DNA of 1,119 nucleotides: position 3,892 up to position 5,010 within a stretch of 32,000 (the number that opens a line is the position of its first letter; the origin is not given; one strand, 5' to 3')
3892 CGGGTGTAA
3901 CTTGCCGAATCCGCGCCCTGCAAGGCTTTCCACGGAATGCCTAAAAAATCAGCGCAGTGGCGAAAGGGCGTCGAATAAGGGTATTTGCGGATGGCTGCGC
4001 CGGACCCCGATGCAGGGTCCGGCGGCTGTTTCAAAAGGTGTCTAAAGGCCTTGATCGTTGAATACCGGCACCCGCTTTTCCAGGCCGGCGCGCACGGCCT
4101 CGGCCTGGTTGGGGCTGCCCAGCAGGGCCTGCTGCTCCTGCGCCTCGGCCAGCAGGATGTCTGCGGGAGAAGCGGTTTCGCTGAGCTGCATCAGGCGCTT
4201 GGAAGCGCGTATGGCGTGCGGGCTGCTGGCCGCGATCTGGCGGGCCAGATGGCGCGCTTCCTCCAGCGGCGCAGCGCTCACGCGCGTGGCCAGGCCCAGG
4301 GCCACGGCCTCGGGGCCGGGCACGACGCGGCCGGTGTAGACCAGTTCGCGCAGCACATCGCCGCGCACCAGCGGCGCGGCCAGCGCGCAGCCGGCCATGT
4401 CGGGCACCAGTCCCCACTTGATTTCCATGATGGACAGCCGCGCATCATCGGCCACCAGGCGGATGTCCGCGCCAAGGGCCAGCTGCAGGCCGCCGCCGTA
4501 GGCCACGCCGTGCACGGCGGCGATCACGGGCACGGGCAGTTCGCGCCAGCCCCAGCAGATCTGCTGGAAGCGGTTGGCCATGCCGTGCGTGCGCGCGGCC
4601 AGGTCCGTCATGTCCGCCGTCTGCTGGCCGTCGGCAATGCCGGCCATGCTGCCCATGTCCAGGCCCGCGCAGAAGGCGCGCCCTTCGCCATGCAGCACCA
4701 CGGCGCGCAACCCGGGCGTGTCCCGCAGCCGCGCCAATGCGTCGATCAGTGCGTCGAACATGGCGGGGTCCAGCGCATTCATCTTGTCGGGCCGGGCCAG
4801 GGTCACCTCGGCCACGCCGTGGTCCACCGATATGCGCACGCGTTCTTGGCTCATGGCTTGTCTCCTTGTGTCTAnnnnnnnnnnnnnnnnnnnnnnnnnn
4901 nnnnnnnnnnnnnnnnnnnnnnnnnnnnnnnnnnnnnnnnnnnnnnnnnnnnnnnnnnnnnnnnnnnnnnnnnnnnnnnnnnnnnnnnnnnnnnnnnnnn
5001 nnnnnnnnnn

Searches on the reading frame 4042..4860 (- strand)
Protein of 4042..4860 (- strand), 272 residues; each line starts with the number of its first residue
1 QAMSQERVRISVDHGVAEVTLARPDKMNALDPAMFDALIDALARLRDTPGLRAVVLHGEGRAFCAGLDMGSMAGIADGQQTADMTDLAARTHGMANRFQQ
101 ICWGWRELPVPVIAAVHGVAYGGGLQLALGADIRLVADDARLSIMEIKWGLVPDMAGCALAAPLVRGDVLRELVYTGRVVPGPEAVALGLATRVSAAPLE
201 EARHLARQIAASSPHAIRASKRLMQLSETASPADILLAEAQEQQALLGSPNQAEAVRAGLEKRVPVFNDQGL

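Call 24: search_protein_families(library=pfam, proteins=[window:4042-4860:-])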
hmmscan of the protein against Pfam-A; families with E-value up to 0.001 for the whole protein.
window:4042-4860:- (272 aa): 2 families
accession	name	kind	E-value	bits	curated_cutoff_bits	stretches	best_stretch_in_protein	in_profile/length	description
PF00378.25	ECH_1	-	1.6e-42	146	27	1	14-270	4-251/251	Enoyl-CoA hydratase/isomerase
PF16113.10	ECH_2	-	1.6e-30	107.2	27.2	1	18-194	3-171/335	Enoyl-CoA hydratase/isomerase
